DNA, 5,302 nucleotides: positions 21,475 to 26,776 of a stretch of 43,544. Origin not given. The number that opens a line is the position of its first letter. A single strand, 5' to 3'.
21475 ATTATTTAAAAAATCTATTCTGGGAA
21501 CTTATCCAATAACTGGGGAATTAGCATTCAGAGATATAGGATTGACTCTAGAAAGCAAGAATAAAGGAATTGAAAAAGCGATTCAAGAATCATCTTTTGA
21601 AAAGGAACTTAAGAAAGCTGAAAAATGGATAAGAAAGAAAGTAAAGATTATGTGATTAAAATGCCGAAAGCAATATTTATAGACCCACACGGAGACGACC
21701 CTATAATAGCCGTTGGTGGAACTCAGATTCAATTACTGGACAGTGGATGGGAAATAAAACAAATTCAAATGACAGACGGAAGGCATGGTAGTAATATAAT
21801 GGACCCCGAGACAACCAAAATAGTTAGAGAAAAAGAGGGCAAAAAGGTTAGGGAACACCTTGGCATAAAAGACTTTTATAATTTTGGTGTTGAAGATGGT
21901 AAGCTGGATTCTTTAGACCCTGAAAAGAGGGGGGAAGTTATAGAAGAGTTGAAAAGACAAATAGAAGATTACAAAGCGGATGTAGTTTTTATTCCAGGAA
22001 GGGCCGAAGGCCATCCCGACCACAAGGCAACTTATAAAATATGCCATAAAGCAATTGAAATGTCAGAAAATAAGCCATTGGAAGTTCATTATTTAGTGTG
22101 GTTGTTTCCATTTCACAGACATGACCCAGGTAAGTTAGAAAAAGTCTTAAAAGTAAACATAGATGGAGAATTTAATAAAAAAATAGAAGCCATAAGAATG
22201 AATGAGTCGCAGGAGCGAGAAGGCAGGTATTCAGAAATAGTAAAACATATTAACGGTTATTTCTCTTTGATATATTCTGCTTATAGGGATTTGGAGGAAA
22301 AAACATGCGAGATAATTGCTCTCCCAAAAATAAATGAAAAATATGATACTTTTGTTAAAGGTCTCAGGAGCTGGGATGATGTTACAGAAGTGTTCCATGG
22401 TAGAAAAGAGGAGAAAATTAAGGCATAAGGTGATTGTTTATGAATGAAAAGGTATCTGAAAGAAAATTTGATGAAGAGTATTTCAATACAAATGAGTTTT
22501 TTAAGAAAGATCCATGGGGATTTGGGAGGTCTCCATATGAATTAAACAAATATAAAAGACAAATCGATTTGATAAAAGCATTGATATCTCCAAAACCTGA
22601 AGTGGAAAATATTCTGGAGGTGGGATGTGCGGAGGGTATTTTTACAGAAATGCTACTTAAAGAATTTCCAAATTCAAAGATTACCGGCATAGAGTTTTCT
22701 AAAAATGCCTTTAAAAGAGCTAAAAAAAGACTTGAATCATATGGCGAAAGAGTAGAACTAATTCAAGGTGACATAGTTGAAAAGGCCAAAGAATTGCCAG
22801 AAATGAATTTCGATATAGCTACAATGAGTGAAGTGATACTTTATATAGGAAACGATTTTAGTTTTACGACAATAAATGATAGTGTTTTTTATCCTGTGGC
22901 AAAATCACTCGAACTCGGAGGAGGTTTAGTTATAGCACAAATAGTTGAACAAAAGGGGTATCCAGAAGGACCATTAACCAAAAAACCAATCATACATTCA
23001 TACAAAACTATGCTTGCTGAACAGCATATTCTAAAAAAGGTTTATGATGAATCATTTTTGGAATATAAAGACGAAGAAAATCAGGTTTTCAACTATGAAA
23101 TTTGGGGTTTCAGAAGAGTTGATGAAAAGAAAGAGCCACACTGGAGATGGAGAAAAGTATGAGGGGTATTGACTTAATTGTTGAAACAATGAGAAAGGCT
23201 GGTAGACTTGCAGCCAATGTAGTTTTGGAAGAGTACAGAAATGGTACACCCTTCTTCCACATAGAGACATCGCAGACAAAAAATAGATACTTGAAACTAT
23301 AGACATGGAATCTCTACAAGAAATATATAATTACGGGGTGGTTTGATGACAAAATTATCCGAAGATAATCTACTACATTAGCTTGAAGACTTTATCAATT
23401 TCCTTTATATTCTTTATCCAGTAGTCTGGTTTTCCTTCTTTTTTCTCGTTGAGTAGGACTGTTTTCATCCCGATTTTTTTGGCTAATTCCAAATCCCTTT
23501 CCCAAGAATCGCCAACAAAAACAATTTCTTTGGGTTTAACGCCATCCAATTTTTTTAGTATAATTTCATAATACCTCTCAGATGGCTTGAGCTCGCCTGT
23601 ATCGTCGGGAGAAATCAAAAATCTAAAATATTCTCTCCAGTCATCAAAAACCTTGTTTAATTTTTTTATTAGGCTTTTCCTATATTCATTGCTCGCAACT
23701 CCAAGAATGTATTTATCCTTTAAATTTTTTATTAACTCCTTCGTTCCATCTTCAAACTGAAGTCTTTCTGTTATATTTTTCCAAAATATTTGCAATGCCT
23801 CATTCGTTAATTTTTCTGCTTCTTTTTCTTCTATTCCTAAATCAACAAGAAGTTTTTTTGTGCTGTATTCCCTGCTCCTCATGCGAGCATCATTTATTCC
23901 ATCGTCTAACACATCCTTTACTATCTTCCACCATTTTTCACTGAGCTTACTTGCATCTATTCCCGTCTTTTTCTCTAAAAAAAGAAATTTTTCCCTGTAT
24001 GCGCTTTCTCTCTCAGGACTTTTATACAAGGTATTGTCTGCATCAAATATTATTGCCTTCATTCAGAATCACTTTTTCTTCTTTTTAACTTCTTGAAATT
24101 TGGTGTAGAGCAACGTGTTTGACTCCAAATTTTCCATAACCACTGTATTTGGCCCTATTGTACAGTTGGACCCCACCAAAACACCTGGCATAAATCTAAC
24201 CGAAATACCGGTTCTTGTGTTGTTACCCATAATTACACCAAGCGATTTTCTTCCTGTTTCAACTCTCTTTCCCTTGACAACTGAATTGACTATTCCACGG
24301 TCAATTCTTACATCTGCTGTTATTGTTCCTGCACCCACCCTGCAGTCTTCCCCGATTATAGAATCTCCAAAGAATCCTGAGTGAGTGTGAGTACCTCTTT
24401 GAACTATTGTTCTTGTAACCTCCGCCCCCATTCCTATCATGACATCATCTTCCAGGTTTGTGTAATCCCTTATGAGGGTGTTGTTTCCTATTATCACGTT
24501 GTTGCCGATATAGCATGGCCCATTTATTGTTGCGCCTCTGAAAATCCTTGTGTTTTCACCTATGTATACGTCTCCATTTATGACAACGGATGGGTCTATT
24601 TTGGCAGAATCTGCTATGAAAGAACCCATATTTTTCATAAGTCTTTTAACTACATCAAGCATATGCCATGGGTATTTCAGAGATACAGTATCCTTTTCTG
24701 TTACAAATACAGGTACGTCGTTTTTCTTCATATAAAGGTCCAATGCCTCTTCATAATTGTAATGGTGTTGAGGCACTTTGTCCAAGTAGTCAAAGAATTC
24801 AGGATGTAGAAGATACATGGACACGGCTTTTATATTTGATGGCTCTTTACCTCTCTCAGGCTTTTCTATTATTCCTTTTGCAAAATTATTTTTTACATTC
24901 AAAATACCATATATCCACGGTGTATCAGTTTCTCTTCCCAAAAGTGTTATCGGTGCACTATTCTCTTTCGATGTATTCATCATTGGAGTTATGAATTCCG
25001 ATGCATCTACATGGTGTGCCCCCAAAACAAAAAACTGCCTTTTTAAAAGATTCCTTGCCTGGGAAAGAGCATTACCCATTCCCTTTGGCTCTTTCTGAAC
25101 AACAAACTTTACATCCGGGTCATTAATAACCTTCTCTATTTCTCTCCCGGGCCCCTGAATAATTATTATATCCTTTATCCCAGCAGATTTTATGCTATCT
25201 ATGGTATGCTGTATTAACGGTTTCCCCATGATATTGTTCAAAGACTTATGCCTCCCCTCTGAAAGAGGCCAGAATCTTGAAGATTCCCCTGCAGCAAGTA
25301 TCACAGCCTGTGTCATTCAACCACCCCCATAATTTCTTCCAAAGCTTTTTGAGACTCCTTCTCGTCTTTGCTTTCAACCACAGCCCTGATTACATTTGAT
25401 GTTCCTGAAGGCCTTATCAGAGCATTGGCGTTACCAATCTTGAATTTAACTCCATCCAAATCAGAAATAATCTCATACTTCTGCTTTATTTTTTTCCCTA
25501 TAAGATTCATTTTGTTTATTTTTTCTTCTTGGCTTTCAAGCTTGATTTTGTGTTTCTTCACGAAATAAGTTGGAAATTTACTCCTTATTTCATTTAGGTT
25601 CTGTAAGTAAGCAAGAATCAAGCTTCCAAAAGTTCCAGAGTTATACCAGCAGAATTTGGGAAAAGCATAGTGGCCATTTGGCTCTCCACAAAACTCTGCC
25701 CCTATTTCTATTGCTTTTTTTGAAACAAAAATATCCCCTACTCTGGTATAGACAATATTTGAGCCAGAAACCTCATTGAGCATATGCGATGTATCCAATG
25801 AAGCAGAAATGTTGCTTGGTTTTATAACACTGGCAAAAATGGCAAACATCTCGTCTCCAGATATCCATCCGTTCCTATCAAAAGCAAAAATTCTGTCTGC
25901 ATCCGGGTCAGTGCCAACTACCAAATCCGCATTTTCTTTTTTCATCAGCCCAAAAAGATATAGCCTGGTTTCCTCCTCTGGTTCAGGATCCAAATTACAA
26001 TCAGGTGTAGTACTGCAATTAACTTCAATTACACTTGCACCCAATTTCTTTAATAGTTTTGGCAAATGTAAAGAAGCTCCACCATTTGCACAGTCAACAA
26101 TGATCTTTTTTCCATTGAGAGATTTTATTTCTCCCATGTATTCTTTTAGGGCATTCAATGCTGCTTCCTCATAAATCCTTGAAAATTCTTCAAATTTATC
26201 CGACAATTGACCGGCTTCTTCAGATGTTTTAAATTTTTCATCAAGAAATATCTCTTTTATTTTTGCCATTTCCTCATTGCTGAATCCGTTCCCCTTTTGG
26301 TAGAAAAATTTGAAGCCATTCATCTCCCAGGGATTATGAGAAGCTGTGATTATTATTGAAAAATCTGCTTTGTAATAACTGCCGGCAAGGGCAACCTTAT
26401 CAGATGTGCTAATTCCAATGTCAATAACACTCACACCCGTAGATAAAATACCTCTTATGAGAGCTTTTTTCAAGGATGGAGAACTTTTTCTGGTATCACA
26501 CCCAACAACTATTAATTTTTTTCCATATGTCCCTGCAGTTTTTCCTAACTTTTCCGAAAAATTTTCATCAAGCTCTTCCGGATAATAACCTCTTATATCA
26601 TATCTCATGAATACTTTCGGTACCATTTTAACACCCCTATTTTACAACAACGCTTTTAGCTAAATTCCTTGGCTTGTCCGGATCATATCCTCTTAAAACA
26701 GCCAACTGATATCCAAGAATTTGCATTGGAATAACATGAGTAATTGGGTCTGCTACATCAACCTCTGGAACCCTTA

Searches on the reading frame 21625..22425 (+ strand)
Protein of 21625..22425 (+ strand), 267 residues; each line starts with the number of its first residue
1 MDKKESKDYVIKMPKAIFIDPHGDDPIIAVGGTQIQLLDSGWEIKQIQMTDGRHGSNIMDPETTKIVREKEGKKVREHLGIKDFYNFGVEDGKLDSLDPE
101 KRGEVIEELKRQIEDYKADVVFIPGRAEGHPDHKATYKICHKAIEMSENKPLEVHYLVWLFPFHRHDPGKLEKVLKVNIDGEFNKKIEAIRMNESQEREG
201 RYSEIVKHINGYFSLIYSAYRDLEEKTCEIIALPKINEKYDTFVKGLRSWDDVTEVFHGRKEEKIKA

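Call 75: search_protein_families(library=pfam, proteins=[window:21625-22425:+], max_evalue=0.001)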
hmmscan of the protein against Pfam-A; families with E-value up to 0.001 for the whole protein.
window:21625-22425:+ (267 aa): 1 family
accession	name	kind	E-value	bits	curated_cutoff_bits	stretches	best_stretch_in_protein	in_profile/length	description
PF02585.22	PIG-L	-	1.5e-23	84.2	28.2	1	18-143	2-128/129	GlcNAc-PI de-N-acetylase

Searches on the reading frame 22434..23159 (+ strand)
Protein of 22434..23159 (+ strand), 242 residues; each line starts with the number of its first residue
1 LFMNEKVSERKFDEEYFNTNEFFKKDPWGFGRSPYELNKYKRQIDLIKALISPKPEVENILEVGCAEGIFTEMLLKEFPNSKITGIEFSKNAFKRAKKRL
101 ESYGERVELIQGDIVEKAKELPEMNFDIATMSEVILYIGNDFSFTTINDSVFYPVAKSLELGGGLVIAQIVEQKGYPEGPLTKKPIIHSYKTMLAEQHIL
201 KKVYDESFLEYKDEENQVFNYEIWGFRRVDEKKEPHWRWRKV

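Call 76: search_protein_families(library=pfam, proteins=[window:22434-23159:+], max_evalue=0.001)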
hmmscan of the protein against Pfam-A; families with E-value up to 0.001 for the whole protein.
window:22434-23159:+ (242 aa): 11 families
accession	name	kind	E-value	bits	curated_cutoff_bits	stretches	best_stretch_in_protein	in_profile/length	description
PF13847.12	Methyltransf_31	-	8.6e-14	51.9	27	1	59-182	6-114/145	Methyltransferase domain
PF08242.18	Methyltransf_12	-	5.4e-13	49.9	30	1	61-140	1-79/98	Methyltransferase domain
PF13649.12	Methyltransf_25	-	5.6e-13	49.8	27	1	60-138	1-77/97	Methyltransferase domain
PF05401.17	NodS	-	6.4e-10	39.6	24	1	22-140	13-121/201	Nodulation protein S (NodS)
PF08241.18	Methyltransf_11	-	7.7e-10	39.7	21.2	1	61-140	1-74/95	Methyltransferase domain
PF13489.12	Methyltransf_23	-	7.9e-07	29.4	27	1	44-138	10-94/164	Methyltransferase domain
PF00398.26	RrnaAD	-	7.2e-06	25.7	24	1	54-151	29-124/263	Ribosomal RNA adenine dimethylase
PF05175.20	MTS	-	2.3e-05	24.5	23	1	56-120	31-96/170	Methyltransferase small domain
PF01728.25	FtsJ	-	0.0001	22.7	24.1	1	56-128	21-94/181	FtsJ-like methyltransferase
PF01795.25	Methyltransf_5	-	0.00025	21.1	27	1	64-131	28-93/309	MraW methylase family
PF00891.24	Methyltransf_2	-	0.001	18.9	22.3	0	57-184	63-180/210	O-methyltransferase domain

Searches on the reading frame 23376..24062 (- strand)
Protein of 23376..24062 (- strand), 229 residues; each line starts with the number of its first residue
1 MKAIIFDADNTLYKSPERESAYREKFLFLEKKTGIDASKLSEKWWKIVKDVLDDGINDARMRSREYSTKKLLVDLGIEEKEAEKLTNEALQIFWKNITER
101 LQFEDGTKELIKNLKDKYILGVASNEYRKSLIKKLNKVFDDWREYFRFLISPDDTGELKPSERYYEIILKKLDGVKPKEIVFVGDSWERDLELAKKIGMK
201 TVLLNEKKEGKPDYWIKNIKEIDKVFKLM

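Call 76: search_protein_families(library=pfam, proteins=[window:23376-24062:-], max_evalue=0.001)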
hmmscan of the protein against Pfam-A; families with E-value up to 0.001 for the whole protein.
window:23376-24062:- (229 aa): 4 families
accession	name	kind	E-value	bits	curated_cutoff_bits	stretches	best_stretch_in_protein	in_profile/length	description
PF00702.32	Hydrolase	-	3.3e-21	77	26.4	1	1-198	1-191/191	haloacid dehalogenase-like hydrolase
PF13419.12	HAD_2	-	8.6e-20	72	23.8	1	65-203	42-177/178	Haloacid dehalogenase-like hydrolase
PF13242.12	Hydrolase_like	-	1.7e-09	37.9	22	1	159-206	4-50/75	HAD-hyrolase-like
PF08645.17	PNK3P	-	0.0001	22.5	22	0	93-190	30-130/161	Polynucleotide kinase 3 phosphatase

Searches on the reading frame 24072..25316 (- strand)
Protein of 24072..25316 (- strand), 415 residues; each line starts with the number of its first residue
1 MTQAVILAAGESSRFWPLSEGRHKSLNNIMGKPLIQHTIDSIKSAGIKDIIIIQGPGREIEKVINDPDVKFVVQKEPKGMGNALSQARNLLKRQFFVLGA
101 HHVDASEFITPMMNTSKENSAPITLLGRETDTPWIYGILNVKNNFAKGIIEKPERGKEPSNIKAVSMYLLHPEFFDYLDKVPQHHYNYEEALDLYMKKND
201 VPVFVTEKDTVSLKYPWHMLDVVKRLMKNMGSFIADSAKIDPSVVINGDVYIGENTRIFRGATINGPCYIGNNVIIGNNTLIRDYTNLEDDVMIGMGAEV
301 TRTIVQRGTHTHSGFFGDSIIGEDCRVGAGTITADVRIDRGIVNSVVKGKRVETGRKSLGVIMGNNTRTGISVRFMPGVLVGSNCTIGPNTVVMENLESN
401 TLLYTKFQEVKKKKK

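Call 11: search_protein_families(library=pfam, proteins=[window:24072-25316:-])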
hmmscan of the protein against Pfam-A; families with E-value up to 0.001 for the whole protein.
window:24072-25316:- (415 aa): 8 families
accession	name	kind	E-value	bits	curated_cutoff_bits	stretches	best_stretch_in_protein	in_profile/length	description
PF00483.29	NTP_transferase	-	5.6e-25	88.8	21.2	1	4-209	2-223/245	Nucleotidyl transferase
PF00132.30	Hexapep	-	7.4e-22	76.5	27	3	252-283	4-35/36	Bacterial transferase hexapeptide (six repeats)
PF12804.13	NTP_transf_3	-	2.3e-13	51.1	27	1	4-98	1-92/160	MobA-like NTP transferase domain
PF25084.1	LbH_EIF2B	-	1.3e-11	44.9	54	1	234-313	6-83/105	EIF2B subunit epsilon LbH domain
PF01128.25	IspD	-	7.4e-05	23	27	1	4-72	3-71/221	2-C-methyl-D-erythritol 4-phosphate cytidylyltransferase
PF14602.12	Hexapep_2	-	0.00023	21.2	27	0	270-301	4-33/34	Hexapeptide repeat of succinyl-transferase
PF24894.1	Hexapep_GlmU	-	0.00028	21.4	23.3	0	232-279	41-86/104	GlmU-like, C-terminal hexapeptide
PF02348.25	CTP_transf_3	-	0.00099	19.4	22.6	0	23-76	15-68/217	Cytidylyltransferase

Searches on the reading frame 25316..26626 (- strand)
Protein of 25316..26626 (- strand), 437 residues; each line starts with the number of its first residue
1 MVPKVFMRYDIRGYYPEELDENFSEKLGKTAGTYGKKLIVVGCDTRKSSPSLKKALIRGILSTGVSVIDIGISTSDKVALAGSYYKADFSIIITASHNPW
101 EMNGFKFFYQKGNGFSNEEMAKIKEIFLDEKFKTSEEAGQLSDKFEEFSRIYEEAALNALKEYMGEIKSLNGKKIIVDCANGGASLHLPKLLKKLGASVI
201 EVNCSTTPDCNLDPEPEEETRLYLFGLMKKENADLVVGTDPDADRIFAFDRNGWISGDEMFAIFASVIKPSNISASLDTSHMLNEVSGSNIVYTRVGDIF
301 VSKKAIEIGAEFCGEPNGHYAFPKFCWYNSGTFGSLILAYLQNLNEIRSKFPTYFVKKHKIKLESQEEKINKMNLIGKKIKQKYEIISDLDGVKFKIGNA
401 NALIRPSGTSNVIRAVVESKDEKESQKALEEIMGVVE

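Call 11: search_protein_families(library=pfam, proteins=[window:25316-26626:-])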
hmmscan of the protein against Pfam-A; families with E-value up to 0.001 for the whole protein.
window:25316-26626:- (437 aa): 4 families
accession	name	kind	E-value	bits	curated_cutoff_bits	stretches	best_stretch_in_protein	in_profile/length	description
PF02878.22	PGM_PMM_I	-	5.3e-32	110.8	22.5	1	5-132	3-136/138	Phosphoglucomutase/phosphomannomutase, alpha/beta/alpha domain I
PF02879.22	PGM_PMM_II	-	2.2e-18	67.1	29.3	1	159-253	6-103/103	Phosphoglucomutase/phosphomannomutase, alpha/beta/alpha domain II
PF02880.22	PGM_PMM_III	-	2.5e-10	40.9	20.7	1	257-339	2-94/115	Phosphoglucomutase/phosphomannomutase, alpha/beta/alpha domain III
PF00408.26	PGM_PMM_IV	-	2.5e-07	31.1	23.1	1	378-433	20-66/68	Phosphoglucomutase/phosphomannomutase, C-terminal domain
